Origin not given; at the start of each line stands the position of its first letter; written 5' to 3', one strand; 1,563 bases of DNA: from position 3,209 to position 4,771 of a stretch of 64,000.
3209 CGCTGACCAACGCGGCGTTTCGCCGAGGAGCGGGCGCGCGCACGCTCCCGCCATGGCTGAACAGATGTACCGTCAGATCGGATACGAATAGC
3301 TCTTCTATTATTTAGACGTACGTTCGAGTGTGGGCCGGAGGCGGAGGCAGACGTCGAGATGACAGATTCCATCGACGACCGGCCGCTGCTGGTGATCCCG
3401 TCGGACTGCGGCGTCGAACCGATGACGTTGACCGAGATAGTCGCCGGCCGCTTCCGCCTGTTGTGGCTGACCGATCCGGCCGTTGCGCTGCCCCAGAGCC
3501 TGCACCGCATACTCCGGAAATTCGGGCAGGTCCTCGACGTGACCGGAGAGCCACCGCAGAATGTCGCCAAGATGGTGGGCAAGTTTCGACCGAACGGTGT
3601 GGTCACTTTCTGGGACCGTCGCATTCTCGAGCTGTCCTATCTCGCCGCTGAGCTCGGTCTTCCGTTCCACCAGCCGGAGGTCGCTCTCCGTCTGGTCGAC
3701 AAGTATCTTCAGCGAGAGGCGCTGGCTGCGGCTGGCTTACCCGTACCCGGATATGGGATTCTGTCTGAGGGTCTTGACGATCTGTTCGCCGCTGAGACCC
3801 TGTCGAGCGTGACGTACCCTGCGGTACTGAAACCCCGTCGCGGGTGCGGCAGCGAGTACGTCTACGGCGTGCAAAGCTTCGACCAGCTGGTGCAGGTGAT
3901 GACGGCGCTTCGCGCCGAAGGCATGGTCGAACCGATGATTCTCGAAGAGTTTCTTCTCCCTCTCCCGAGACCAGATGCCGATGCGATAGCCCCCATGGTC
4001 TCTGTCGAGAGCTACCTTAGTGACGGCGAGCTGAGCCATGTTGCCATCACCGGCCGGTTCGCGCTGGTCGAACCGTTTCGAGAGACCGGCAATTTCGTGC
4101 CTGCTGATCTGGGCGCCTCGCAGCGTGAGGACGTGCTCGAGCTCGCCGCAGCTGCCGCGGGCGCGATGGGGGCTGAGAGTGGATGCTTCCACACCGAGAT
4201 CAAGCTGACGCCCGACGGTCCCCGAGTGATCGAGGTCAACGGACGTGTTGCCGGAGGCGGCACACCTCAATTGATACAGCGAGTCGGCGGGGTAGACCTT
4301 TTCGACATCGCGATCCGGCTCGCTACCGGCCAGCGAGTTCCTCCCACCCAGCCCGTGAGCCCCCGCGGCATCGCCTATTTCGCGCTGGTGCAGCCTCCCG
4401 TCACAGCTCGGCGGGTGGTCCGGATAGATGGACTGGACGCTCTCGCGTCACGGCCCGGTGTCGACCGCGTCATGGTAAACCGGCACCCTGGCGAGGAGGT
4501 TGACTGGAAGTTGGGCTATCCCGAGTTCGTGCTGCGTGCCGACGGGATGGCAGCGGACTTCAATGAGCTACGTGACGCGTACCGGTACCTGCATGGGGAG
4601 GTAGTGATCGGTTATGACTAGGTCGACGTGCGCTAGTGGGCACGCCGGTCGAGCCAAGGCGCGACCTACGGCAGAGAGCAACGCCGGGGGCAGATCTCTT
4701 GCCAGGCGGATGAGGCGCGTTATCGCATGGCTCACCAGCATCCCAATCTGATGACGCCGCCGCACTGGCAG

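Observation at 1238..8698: Free-standing thiotemplate system: GLTS carrier protein, DUF1839, own AcpS and a stand-alone A domain, with no condensation domain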

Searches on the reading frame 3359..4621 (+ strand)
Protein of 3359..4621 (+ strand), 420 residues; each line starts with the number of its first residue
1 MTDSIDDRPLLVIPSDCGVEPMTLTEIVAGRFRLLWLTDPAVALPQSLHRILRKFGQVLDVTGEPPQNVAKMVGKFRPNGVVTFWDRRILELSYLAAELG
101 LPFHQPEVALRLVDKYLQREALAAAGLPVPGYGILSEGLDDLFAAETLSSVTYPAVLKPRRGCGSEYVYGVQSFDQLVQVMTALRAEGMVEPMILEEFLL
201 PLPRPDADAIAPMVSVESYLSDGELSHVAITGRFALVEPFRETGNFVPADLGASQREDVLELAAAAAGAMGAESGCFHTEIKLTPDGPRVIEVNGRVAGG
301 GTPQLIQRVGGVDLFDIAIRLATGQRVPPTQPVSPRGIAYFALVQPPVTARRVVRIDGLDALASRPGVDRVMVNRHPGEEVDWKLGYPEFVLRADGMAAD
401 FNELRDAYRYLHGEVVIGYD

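Call 3: search_protein_families(library=pfam, proteins=[window:3359-4621:+], max_evalue=0.01)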
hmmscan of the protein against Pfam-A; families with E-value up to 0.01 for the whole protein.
window:3359-4621:+ (420 aa): 5 families
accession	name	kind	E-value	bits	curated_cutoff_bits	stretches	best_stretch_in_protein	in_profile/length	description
PF13535.11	ATP-grasp_4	-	3.4e-10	40.2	27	1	214-301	66-157/160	ATP-grasp domain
PF02655.19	ATP-grasp_3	-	6e-08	33.4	23.2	1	114-299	3-159/160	ATP-grasp domain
PF15632.11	ATPgrasp_Ter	-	7.2e-05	23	29.1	1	254-331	44-115/131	ATP-grasp in the biosynthetic pathway with Ter operon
PF02786.22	CPSase_L_D2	-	0.0019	18.2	19.8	0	251-327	133-208/211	Carbamoyl-phosphate synthase L chain, ATP binding domain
PF18603.7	LAL_C2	-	0.0022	18.7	29.4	1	352-381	10-39/78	L-amino acid ligase C-terminal domain 2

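Call 27: search_protein_families(library=ncbifam, proteins=[window:3359-4621:+], max_evalue=0.001)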
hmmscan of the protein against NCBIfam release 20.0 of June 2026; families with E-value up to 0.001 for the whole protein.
window:3359-4621:+ (420 aa): 10 families
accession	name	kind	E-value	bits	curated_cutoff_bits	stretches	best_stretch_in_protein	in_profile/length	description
NF002563.0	PRK02186.1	subfamily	9.8e-32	110.1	625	1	58-346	50-324/890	argininosuccinate lyase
NF005543.0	PRK07206.1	subfamily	7.8e-11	41.3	302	1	254-318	245-309/416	hypothetical protein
NF041595.1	dap_A_syn_DdaF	equivalog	2.8e-10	39.5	840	1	267-309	262-304/424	dapdiamide A synthase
NF053745.1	AAntcapLigBacD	equivalog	5.2e-07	28.4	850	1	70-319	92-350/471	alanine--anticapsin ligase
TIGR00768.1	rimK_fam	subfamily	4.8e-06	26.1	143.4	1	105-197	78-168/276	RimK family alpha-L-glutamate ligase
NF009402.0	PRK12767.1-1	equivalog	5.2e-06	25.5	218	1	104-300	105-279/329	carbamoyl phosphate synthase-like protein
NF005525.0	PRK07178.1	equivalog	5.3e-06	25.4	768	0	92-183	90-182/471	acetyl-CoA carboxylase biotin carboxylase subunit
TIGR02144.1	LysX_arch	equivalog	0.00015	20.9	275.6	1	87-182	59-152/281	lysine biosynthesis protein LysX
NF002378.0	PRK01372.1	subfamily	0.00034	19.4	243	0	113-194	99-179/305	D-alanine--D-alanine ligase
TIGR01205.1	D_ala_D_alaTIGR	subfamily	0.00074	18.6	245.65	0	112-183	104-177/318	D-alanine--D-alanine ligase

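Call 61: find_homologous_proteins(query=window:3359-4621:+, max_evalue=1e-10)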
Query window:3359-4621:+ (420 aa): 588 proteins with E <= 1e-10 among 8000 candidates; the best 120 are listed.
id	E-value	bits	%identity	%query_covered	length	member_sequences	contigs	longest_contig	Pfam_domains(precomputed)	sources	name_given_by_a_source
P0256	3.6e-276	934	100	100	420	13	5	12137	PF13535.12,PF02655.20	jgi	jgi:biotin carboxylase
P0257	7.4e-242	821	88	100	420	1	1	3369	PF13535.12,PF02786.23,PF02655.20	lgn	-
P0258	1.5e-201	688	75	100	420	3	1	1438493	PF13535.12,PF02655.20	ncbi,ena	-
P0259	4.4e-115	403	50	99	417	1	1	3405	PF13535.12,PF02655.20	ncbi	-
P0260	3.6e-112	394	49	95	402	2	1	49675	PF13535.12,PF02655.20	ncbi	-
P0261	4.0e-112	393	48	95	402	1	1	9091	PF13535.12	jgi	jgi:biotin carboxylase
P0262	4.7e-109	383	51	86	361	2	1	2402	PF13535.12,PF02655.20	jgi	-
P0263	6.3e-106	373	45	98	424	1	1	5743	PF13535.12,PF02786.23,PF18130.7,PF02655.20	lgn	-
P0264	1.5e-105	372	47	96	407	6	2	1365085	PF13535.12,PF15632.12,PF18130.7,PF02655.20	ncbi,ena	-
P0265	1.9e-105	371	46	99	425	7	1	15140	PF13535.12,PF02655.20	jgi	-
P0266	1.4e-97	345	45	98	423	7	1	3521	PF13535.12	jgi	-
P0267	4.8e-97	344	46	95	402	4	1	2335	PF13535.12,PF02786.23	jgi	jgi:biotin carboxylase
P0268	3.6e-96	341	45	98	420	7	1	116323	PF13535.12,PF02786.23,PF18603.8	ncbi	ncbi:MAG: ATP-grasp domain-containing protein [Acidimicrobiales bacterium]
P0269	6.9e-96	340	45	95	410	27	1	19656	PF13535.12,PF18603.8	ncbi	ncbi:MAG: ATP-grasp domain-containing protein [Acidimicrobiales bacterium]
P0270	6.1e-95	337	44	95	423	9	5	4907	PF13535.12,PF02655.20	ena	-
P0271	5.2e-94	334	43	95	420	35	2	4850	PF13535.12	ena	-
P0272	2.4e-93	332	43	100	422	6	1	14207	PF13535.12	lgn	-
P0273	2.8e-93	331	44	95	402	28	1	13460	PF13535.12,PF02786.23,PF18603.8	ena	-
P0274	6.0e-93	330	43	98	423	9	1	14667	PF13535.12,PF02786.23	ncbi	ncbi:MAG: ATP-grasp domain-containing protein [Acidimicrobiales bacterium]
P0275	8.2e-93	330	43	98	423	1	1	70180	PF13535.12,PF02786.23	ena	-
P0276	1.3e-92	329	43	95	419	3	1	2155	PF13535.12,PF02655.20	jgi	-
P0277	1.5e-92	329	44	95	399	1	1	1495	PF13535.12,PF18603.8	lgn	-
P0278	2.4e-92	328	45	92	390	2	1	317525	PF13535.12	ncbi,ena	-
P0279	2.5e-92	328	44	95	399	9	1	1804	PF13535.12,PF18603.8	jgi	-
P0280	2.8e-92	328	44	98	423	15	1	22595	PF13535.12,PF02786.23,PF18603.8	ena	-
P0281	4.7e-92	327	43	98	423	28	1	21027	PF13535.12,PF02786.23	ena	-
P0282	4.7e-92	327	44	95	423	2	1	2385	PF13535.12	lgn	-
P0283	5.7e-92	327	42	98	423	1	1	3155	PF13535.12,PF02786.23,PF18603.8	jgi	-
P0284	2.1e-91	325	43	95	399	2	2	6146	PF13535.12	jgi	jgi:biotin carboxylase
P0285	5.9e-91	324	44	98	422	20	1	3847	PF13535.12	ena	-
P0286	1.0e-90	323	45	93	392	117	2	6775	PF13535.12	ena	-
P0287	1.2e-90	323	42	99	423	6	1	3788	PF13535.12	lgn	-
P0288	1.4e-90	322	44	95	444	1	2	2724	PF13535.12,PF02786.23,PF02655.20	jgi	jgi:biotin carboxylase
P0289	1.7e-90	322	42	98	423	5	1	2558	PF13535.12,PF02786.23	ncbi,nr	ncbi:MAG TPA: ATP-grasp domain-containing protein [Acidimicrobiales bacterium]|nr:ATP-grasp domain-c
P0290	2.0e-90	322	43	100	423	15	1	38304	PF13535.12,PF02786.23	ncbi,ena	-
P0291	2.1e-90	322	44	95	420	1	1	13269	PF13535.12,PF02655.20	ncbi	-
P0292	2.2e-90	322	42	95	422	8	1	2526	PF13535.12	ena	-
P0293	2.3e-90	322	44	95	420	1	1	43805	PF13535.12,PF02655.20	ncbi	-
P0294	2.8e-90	321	42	98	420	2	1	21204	PF13535.12,PF02786.23,PF18603.8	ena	-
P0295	3.1e-90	321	41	98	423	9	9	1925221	PF13535.12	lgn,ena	-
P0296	3.2e-90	321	43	95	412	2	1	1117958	PF13535.12,PF02786.23,PF18603.8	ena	-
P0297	3.2e-90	321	43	95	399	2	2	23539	PF13535.12,PF18603.8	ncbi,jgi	jgi:biotin carboxylase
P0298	3.5e-90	321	44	95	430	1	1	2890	PF13535.12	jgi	-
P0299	3.6e-90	321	43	98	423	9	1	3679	PF13535.12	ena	-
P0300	5.3e-90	321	43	95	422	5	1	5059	PF13535.12,PF02655.20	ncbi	-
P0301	1.2e-89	319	43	95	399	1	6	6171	PF13535.12,PF02786.23,PF18603.8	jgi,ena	jgi:biotin carboxylase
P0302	1.5e-89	319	43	95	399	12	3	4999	PF13535.12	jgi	jgi:biotin carboxylase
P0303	2.2e-89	318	44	92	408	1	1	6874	PF13535.12,PF02786.23,PF18603.8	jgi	jgi:biotin carboxylase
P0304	3.4e-89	318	42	99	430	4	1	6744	PF13535.12,PF18130.7,PF18603.8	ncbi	-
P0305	3.9e-89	318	42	98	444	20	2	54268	PF13535.12,PF02655.20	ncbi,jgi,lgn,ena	jgi:biotin carboxylase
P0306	6.6e-89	317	43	95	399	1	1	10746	PF13535.12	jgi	jgi:biotin carboxylase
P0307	7.3e-89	317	42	98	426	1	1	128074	PF13535.12,PF18603.8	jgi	jgi:biotin carboxylase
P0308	8.6e-89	317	43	95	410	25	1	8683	PF13535.12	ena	-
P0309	1.9e-88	315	41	99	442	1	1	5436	PF13535.12,PF18603.8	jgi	jgi:biotin carboxylase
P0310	2.4e-88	315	45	95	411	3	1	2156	PF13535.12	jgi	-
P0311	3.1e-88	315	44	96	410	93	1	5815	PF13535.12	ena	-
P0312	4.5e-88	314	44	94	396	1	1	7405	PF13535.12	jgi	jgi:D-alanine-D-alanine ligase-like ATP-grasp enzyme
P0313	5.5e-88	314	43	98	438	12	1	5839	PF13535.12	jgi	jgi:hypothetical protein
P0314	2.5e-87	312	42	92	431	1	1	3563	PF13535.12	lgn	-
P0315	2.7e-87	312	42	95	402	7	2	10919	PF13535.12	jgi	-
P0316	2.8e-87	312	43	94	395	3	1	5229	PF13535.12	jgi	jgi:biotin carboxylase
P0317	3.5e-87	311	42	95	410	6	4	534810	PF13535.12,PF02786.23,PF18603.8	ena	-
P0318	7.0e-87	310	42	100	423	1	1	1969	PF13535.12,PF18603.8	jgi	-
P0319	9.4e-87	310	42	98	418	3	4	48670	PF13535.12,PF02786.23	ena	-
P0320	1.9e-86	309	41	98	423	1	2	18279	PF13535.12,PF02786.23,PF18603.8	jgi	jgi:biotin carboxylase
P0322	2.6e-86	308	44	91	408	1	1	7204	PF13535.12,PF02786.23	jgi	jgi:biotin carboxylase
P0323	2.9e-86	308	41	100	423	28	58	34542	PF13535.12,PF18603.8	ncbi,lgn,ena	ncbi:MAG: ATP-grasp domain-containing protein [Acidimicrobiales bacterium]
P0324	8.3e-86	307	41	95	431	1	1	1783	PF13535.12,PF02786.23,PF02655.20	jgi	jgi:biotin carboxylase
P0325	1.3e-85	306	42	95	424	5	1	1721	PF13535.12,PF02786.23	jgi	jgi:biotin carboxylase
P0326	2.4e-85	305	43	99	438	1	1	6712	PF13535.12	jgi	jgi:biotin carboxylase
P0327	2.8e-85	305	42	91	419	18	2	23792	PF13535.12,PF02786.23,PF02655.20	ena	-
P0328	3.7e-85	305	41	95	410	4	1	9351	PF13535.12,PF18603.8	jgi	-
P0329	4.9e-85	304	42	100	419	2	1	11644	PF13535.12,PF02655.20,PF18603.8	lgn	-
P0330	7.9e-85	303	41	99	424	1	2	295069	PF13535.12,PF02786.23,PF02655.20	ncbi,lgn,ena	-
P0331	9.4e-85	303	41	95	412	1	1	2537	PF13535.12,PF02786.23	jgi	jgi:biotin carboxylase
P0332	2.4e-84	302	41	95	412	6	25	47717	PF13535.12,PF02786.23,PF18603.8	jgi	jgi:biotin carboxylase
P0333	2.4e-84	302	40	99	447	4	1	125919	PF13535.12,PF02655.20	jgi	jgi:biotin carboxylase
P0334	4.6e-84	301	45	54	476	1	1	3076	PF13535.12,PF02655.20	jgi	jgi:biotin carboxylase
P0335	4.7e-84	301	41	100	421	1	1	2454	PF13535.12,PF02786.23,PF18603.8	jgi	jgi:biotin carboxylase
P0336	7.7e-84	300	41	98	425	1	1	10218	PF13535.12,PF15632.12,PF02655.20,PF18603.8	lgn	-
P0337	1.2e-83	300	40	100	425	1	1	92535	PF13535.12,PF02786.23,PF02655.20,PF18603.8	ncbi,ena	-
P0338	1.7e-83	299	45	86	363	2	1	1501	PF13535.12,PF02786.23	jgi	jgi:biotin carboxylase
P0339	1.8e-83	299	41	100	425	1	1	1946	PF13535.12,PF02786.23,PF02222.28,PF02655.20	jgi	jgi:glutathione synthase/RimK-type ligase-like ATP-grasp enzyme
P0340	2.5e-83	299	41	99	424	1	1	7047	PF13535.12,PF15632.12,PF02655.20,PF18603.8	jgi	jgi:biotin carboxylase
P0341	3.5e-83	298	41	95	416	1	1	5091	PF13535.12,PF18603.8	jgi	jgi:biotin carboxylase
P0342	4.0e-83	298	40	99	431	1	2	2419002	PF13535.12,PF02786.23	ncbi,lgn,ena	-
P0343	4.4e-83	298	40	98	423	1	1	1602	PF13535.12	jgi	-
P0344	8.3e-83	297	41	96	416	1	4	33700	PF13535.12,PF02786.23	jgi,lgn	jgi:biotin carboxylase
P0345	8.4e-83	297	41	95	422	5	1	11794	PF13535.12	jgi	-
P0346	1.0e-82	297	41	99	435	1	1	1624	PF13535.12,PF02655.20,PF18603.8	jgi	jgi:biotin carboxylase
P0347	1.4e-82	296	40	98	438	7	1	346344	PF13535.12,PF02786.23,PF02655.20,PF18603.8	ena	-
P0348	1.4e-82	296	40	99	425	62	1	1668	PF13535.12,PF02655.20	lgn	-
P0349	1.5e-82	296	40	96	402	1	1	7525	PF13535.12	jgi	-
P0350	1.6e-82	296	40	98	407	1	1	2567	PF13535.12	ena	-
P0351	1.7e-82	296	41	98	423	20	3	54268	PF13535.12,PF02786.23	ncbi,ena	-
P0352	2.6e-82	295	40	98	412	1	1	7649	PF13535.12,PF02786.23,PF02655.20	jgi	jgi:glutathione synthase/RimK-type ligase-like ATP-grasp enzyme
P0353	2.7e-82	295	42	98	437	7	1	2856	PF13535.12,PF02786.23,PF02655.20,PF18603.8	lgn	-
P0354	3.2e-82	295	44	86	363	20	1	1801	PF13535.12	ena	-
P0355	3.4e-82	295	41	95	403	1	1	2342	PF13535.12,PF02786.23,PF02655.20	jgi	jgi:biotin carboxylase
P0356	5.0e-82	294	42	95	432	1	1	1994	PF13535.12,PF02786.23,PF02655.20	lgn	-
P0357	1.1e-81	293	40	98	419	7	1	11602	PF13535.12,PF02655.20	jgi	jgi:hypothetical protein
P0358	1.1e-81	293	40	98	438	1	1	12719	PF13535.12,PF14397.12,PF02786.23,PF02655.20,PF18603.8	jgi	jgi:biotin carboxylase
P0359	1.4e-81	293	40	98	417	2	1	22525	PF13535.12,PF02786.23,PF18603.8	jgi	-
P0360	1.5e-81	293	41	94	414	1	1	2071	PF13535.12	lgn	-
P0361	2.0e-81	292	40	95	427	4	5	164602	PF13535.12,PF15632.12,PF02786.23,PF02655.20,PF18603.8,PF07478.19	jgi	jgi:biotin carboxylase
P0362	2.0e-81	292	40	98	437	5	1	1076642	PF13535.12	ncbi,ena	-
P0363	2.1e-81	292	41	95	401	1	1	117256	PF13535.12,PF02786.23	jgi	jgi:biotin carboxylase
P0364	2.1e-81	292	41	95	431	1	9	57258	PF13535.12,PF02786.23,PF02655.20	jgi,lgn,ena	jgi:biotin carboxylase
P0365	3.6e-81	291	40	99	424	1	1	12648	PF13535.12,PF02655.20,PF18603.8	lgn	-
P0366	3.7e-81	291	40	93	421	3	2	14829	PF13535.12,PF02786.23,PF02655.20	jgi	-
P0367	3.9e-81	291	41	98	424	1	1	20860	PF13535.12,PF02655.20,PF18603.8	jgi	jgi:biotin carboxylase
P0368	4.1e-81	291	41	95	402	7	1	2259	PF13535.12,PF02786.23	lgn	-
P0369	4.2e-81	291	42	95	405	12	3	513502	PF13535.12,PF18130.7,PF18603.8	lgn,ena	-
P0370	7.2e-81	290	43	94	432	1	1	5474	PF13535.12,PF02786.23,PF02222.28,PF18130.7,PF18603.8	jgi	jgi:biotin carboxylase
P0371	7.9e-81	290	41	98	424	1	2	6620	PF13535.12,PF02655.20,PF18603.8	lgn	-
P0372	8.5e-81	290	41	99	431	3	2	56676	PF13535.12,PF02655.20,PF18603.8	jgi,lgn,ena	-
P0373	1.3e-80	290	39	98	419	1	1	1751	PF13535.12,PF02786.23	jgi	jgi:biotin carboxylase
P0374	1.4e-80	289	39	98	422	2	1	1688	PF13535.12,PF02786.23,PF02655.20,PF18603.8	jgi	jgi:biotin carboxylase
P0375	2.0e-80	289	41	98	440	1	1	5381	PF13535.12,PF02655.20,PF18603.8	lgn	-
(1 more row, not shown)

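Call 62: find_encoding_contigs(protein=P0258, flank=8000, max_places=1)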
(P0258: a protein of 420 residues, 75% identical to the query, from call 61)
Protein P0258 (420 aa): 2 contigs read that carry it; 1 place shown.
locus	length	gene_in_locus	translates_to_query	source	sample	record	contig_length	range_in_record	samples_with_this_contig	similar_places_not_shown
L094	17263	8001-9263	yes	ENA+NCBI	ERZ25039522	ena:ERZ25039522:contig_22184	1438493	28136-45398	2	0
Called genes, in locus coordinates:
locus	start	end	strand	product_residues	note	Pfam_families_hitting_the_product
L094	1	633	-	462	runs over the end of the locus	PF03951:Gln-synt_N, PF00120:Gln-synt_C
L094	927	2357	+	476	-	PF03951:Gln-synt_N, PF00120:Gln-synt_C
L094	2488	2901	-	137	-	-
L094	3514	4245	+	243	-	PF04542:Sigma70_r2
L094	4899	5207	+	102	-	-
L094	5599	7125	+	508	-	PF13727:CoA_binding_3 (faint), PF02397:Bac_transf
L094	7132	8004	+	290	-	PF13480:Acetyltransf_6 (weak), PF13527:Acetyltransf_9 (weak), PF00583:Acetyltransf_1 (weak), PF13508:Acetyltransf_7 (weak), PF08445:FR47 (weak)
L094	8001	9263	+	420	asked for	PF02655:ATP-grasp_3 (faint), PF13535:ATP-grasp_4 (weak)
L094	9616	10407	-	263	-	PF05721:PhyH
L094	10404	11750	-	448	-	PF13579:Glyco_trans_4_4, PF13439:Glyco_transf_4, PF20706:GT4-conflict, PF00534:Glycos_transf_1, PF13692:Glyco_trans_1_4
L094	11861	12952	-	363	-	PF00150:Cellulase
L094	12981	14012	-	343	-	PF00732:GMC_oxred_N (weak), PF05199:GMC_oxred_C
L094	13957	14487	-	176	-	PF00890:FAD_binding_2 (weak), PF01494:FAD_binding_3 (weak), PF03486:HI0933_like (weak)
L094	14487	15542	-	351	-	PF00248:Aldo_ket_red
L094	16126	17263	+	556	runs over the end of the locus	-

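Call 63: find_encoding_contigs(protein=P0268, flank=8000, max_places=1)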
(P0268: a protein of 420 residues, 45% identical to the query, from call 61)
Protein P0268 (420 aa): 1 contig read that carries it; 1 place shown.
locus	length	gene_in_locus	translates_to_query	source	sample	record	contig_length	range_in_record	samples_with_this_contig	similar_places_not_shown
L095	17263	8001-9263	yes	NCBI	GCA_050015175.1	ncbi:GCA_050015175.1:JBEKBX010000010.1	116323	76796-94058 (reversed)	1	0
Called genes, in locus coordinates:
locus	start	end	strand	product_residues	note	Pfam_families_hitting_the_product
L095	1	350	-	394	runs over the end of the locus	PF00270:DEAD, PF04851:ResIII (weak), PF00271:Helicase_C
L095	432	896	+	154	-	PF08534:Redoxin, PF00578:AhpC-TSA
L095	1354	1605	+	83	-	PF00550:PP-binding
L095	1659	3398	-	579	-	PF12146:Hydrolase_4 (weak)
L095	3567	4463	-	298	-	-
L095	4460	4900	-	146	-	PF01648:ACPS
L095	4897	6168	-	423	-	PF01053:Cys_Met_Meta_PP, PF00155:Aminotran_1_2 (weak), PF01041:DegT_DnrJ_EryC1, PF00266:Aminotran_5 (weak)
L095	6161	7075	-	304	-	PF04204:HTS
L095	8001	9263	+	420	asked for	PF02786:CPSase_L_D2 (faint), PF13535:ATP-grasp_4 (weak), PF18603:LAL_C2 (weak)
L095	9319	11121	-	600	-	PF13454:NAD_binding_9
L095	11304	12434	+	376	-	PF12838:Fer4_7 (weak), PF04422:FrhB_FdhB_N, PF04432:FrhB_FdhB_C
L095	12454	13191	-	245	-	PF03167:UDG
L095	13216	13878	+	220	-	PF00300:His_Phos_1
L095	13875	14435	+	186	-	PF11290:DUF3090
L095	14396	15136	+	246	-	-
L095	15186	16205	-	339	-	PF00990:GGDEF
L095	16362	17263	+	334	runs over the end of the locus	PF13641:Glyco_tranf_2_3, PF00535:Glycos_transf_2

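Call 64: search_solved_structures(query=L095:3567-4463:-, max_evalue=0.01)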
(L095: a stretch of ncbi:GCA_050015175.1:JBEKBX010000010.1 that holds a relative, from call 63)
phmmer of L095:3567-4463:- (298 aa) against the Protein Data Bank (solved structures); distinct sequences matched with E-value up to 0.01: 4.
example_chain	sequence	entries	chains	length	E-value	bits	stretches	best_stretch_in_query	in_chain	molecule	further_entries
4h2w_A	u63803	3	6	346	1.8e-74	254.2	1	10-294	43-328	Amino acid--[acyl-carrier-protein] ligase 1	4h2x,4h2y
3mey_A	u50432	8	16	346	1.6e-73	251.1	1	10-294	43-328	Bll0957 protein | Amino acid--[acyl-carrier-protein] ligase 1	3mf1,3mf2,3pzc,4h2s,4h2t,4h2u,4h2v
3w3s_A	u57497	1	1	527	8.4e-12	48.4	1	112-295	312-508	Type-2 serine--tRNA ligase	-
2cim_A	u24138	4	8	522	0.00028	23.7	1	153-296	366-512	SERYL-TRNA SYNTHETASE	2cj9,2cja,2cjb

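Call 65: search_solved_structures(query=L095:1354-1605:+, max_evalue=0.001)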
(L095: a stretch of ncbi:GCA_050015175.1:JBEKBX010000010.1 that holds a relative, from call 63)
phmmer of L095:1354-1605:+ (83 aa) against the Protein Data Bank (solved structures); distinct sequences matched with E-value up to 0.001: 2.
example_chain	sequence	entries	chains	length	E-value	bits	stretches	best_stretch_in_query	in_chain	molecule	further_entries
4h2w_C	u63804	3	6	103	8.6e-13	51.4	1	4-77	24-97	Aminoacyl carrier protein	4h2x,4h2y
2jq4_A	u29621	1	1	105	9.2e-13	51.3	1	4-77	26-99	Hypothetical protein Atu2571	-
